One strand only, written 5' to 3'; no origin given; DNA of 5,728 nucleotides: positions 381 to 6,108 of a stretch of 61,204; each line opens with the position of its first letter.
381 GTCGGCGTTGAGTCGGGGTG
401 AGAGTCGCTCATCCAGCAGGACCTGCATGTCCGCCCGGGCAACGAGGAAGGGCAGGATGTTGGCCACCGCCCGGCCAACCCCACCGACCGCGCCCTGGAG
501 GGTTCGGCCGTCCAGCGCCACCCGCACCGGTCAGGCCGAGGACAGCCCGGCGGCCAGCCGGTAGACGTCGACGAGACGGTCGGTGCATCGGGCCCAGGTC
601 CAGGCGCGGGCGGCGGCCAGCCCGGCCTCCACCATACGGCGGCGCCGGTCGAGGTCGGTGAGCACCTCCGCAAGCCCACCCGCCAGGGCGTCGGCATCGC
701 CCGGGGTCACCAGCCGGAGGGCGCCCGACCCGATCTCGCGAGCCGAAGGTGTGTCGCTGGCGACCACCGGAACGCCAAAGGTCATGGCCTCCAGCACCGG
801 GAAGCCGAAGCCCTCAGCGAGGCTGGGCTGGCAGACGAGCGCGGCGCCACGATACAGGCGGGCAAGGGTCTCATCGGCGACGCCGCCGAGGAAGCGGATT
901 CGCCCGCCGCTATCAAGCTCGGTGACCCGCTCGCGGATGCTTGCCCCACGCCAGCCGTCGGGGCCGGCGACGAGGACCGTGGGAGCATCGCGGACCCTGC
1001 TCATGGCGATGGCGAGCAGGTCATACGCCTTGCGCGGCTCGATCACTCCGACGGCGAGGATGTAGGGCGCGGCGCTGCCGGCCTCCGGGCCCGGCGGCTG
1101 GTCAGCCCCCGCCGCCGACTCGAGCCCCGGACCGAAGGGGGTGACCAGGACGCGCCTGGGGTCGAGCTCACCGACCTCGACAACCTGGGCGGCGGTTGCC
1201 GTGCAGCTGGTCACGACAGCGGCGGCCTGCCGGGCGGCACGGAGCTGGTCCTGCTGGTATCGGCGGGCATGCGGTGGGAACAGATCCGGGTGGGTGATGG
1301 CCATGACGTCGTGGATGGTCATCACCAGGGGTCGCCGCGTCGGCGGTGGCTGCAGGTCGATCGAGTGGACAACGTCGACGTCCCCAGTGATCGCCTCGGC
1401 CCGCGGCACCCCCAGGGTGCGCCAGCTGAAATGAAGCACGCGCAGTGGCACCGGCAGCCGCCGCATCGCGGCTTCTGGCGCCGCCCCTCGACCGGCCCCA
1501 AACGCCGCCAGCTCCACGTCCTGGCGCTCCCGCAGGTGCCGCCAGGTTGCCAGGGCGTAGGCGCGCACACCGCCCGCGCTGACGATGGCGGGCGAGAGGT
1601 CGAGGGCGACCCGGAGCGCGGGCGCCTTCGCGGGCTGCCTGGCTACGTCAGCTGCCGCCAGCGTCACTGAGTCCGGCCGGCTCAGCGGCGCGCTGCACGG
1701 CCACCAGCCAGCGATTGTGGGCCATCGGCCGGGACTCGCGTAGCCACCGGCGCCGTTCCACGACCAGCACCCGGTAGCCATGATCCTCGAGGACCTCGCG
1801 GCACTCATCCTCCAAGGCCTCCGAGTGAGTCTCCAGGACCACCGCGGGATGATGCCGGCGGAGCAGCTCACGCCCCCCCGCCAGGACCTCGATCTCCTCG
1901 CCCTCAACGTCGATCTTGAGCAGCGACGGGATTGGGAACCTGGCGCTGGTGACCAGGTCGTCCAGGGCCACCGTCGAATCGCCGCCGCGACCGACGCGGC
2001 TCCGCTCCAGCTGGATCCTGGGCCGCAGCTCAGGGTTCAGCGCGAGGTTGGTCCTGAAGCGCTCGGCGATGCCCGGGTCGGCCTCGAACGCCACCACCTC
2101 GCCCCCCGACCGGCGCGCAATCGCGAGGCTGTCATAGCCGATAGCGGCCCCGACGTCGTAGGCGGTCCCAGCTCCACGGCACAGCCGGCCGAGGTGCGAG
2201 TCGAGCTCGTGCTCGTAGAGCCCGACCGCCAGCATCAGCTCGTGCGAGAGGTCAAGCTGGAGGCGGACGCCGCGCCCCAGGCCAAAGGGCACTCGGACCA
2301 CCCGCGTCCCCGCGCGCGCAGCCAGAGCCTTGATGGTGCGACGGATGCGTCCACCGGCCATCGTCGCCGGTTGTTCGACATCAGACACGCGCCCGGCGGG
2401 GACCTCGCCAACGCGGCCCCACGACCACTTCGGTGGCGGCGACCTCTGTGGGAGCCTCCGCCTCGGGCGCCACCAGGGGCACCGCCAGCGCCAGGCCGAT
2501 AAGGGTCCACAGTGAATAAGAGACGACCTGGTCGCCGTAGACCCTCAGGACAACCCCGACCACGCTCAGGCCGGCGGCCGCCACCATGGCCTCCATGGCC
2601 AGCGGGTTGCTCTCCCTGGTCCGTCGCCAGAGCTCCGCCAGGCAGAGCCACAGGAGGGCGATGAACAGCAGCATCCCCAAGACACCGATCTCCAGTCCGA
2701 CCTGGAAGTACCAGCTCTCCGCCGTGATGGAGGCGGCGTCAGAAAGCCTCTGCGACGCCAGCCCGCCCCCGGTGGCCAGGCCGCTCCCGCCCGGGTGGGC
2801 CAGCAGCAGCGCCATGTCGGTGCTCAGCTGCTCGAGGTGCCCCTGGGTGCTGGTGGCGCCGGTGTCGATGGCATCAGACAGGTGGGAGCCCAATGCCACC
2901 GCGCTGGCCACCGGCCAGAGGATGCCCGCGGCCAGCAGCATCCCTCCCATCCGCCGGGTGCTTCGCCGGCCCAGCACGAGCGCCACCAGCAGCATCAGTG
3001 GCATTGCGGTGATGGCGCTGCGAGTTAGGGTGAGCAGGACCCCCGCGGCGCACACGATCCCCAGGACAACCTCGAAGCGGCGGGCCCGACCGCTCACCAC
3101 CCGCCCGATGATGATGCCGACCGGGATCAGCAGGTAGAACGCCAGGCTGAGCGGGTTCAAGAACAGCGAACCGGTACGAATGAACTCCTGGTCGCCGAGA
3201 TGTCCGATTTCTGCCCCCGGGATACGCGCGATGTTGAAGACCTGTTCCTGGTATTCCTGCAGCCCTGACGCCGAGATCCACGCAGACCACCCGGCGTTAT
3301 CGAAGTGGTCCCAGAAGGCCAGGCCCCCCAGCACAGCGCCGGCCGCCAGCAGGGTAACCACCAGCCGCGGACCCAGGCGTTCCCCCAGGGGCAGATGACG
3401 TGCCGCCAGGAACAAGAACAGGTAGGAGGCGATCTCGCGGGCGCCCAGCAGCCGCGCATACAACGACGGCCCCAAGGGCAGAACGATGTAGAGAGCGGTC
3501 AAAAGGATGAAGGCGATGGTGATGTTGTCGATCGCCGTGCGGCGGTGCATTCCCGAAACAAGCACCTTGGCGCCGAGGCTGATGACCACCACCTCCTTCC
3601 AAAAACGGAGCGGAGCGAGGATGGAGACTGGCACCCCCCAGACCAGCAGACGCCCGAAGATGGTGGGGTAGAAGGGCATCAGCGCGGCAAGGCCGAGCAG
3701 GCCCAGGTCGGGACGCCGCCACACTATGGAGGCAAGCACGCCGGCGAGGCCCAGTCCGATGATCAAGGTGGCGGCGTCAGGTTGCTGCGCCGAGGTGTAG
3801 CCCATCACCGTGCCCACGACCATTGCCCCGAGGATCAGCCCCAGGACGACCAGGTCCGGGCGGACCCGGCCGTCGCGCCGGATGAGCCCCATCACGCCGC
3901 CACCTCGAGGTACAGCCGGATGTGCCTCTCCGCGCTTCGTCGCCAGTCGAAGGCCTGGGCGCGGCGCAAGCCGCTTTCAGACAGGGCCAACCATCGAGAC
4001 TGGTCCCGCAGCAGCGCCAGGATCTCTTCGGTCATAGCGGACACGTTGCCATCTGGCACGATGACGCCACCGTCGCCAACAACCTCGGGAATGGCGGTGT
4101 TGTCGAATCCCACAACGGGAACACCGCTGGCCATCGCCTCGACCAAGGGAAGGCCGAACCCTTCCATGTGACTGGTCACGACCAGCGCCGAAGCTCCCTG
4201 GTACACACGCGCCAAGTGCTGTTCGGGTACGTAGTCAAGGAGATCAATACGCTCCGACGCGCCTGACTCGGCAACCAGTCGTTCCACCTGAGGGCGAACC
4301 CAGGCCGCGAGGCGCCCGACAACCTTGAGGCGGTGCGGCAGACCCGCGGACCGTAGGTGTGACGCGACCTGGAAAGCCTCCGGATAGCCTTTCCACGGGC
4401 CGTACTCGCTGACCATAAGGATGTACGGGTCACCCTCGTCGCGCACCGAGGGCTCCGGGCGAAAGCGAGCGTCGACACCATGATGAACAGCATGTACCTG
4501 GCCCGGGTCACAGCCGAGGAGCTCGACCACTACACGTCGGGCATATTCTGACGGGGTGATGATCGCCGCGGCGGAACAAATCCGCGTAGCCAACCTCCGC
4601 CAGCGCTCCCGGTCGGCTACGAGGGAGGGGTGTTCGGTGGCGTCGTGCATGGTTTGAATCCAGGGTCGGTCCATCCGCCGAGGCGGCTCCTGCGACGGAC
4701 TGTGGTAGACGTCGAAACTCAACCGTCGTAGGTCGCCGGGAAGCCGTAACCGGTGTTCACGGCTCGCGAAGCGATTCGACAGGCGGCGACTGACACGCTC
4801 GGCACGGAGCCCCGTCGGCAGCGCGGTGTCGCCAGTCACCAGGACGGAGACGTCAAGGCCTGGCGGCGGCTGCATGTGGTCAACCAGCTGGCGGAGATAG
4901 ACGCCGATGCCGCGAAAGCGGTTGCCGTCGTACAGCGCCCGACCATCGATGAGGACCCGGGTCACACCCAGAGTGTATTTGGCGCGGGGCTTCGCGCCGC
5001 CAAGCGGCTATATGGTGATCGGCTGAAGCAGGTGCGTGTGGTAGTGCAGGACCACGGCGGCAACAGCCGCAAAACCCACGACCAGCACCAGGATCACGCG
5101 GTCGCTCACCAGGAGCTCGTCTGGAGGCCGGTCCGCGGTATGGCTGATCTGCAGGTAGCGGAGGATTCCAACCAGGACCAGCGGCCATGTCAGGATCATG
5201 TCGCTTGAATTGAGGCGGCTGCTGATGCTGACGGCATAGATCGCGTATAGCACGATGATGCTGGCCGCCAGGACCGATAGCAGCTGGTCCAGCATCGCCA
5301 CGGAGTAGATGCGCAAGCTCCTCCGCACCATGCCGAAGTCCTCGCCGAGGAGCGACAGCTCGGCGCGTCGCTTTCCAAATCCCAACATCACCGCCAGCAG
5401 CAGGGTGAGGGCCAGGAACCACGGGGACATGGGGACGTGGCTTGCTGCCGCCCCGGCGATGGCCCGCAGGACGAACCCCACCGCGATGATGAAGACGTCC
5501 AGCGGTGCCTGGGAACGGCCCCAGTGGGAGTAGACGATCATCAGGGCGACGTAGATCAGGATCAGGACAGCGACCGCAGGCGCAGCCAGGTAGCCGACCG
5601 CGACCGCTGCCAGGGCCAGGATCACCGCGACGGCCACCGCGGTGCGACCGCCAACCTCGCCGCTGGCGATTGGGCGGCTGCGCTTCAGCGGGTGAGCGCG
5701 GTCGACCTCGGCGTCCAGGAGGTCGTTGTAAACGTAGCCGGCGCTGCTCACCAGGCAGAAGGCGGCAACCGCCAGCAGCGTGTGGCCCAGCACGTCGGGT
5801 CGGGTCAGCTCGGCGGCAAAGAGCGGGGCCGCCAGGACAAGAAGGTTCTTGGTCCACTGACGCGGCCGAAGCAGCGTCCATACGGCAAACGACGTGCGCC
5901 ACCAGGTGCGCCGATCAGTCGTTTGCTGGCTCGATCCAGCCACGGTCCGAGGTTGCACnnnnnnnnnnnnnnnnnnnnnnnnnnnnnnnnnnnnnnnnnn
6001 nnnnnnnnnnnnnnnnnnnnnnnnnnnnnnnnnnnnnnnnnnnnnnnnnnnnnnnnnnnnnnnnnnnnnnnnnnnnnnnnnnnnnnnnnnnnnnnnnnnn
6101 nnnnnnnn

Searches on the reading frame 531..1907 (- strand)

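Call 93: search_protein_families(library=pfam, proteins=[window:531-1907:-], max_evalue=0.00001)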
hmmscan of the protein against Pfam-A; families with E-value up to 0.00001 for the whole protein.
window:531-1907:- (458 aa): 5 families
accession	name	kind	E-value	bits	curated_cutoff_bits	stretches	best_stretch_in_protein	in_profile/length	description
PF00534.26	Glycos_transf_1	-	2.5e-27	95.9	26.4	1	280-429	15-169/172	Glycosyl transferases group 1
PF13692.12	Glyco_trans_1_4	-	1.5e-25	90.5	27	1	281-418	2-142/142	Glycosyl transferases group 1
PF20706.3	GT4-conflict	-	1.6e-11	44.2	26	1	219-387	138-314/385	Family 4 Glycosyltransferase in conflict systems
PF13439.12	Glyco_transf_4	-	6e-08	33.3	28.5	1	112-257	2-163/170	Glycosyltransferase Family 4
PF13524.12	Glyco_trans_1_2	-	5.3e-07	30.1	25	1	310-445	16-142/144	Glycosyl transferase-like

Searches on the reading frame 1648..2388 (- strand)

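Call 93: search_protein_families(library=pfam, proteins=[window:1648-2388:-], max_evalue=0.00001)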
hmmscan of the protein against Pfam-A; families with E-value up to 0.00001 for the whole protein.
window:1648-2388:- (246 aa): 1 family
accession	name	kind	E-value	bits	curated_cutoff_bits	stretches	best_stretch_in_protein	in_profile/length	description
PF05050.19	Methyltransf_21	-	3.3e-18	66.8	22.7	1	138-207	98-173/173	Methyltransferase FkbM domain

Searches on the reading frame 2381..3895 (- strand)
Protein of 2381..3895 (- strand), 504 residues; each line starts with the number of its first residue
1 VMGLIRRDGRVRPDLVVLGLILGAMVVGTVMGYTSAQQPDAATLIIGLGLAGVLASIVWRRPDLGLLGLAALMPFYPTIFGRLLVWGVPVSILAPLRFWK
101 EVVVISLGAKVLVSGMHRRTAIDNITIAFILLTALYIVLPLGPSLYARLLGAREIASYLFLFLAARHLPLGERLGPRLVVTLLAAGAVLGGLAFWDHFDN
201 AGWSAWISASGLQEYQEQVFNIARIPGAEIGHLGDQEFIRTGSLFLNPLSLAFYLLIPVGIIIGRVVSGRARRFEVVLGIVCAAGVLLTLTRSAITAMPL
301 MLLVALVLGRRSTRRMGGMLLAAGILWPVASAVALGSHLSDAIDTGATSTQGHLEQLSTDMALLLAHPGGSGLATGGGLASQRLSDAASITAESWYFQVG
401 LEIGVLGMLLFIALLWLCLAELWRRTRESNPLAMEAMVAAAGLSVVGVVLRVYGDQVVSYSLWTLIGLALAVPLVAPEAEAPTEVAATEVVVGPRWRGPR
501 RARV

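Call 93: search_protein_families(library=pfam, proteins=[window:2381-3895:-], max_evalue=0.00001)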
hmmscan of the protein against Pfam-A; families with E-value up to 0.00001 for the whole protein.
window:2381-3895:- (504 aa): 1 family
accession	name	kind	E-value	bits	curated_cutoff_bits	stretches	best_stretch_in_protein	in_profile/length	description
PF04932.20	Wzy_C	-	2.6e-07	31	31.7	1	280-412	4-149/149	O-Antigen ligase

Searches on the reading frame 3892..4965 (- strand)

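Call 93: search_protein_families(library=pfam, proteins=[window:3892-4965:-], max_evalue=0.00001)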
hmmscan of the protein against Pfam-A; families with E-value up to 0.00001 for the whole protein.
window:3892-4965:- (357 aa): 5 families
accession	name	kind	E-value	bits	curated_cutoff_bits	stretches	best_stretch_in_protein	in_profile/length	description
PF00534.26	Glycos_transf_1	-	2.2e-27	96.1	26.4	1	171-328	7-165/172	Glycosyl transferases group 1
PF13692.12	Glyco_trans_1_4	-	1.4e-24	87.4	27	1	180-321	2-142/142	Glycosyl transferases group 1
PF13439.12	Glyco_transf_4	-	1.7e-13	51.4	28.5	1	18-166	2-168/170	Glycosyltransferase Family 4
PF20706.3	GT4-conflict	-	1.8e-11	44.1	26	1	154-286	171-310/385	Family 4 Glycosyltransferase in conflict systems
PF13579.12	Glyco_trans_4_4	-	1.6e-07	32.3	29.7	1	19-162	2-157/158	Glycosyl transferase 4-like domain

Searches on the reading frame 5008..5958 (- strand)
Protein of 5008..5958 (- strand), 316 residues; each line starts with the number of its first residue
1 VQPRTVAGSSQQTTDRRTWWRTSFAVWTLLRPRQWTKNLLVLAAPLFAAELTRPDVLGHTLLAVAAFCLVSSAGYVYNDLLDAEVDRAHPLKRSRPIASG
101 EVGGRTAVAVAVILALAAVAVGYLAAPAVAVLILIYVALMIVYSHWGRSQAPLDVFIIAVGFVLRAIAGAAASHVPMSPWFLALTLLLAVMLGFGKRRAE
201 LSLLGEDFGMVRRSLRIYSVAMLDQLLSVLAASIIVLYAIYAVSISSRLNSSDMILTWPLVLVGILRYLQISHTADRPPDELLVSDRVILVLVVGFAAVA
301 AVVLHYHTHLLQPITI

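Call 93: search_protein_families(library=pfam, proteins=[window:5008-5958:-], max_evalue=0.00001)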
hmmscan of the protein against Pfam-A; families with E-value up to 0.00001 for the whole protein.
window:5008-5958:- (316 aa): 1 family
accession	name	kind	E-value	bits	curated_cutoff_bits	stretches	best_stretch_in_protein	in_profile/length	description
PF01040.23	UbiA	-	2.6e-24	86.3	34.2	1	41-190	5-152/250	UbiA prenyltransferase family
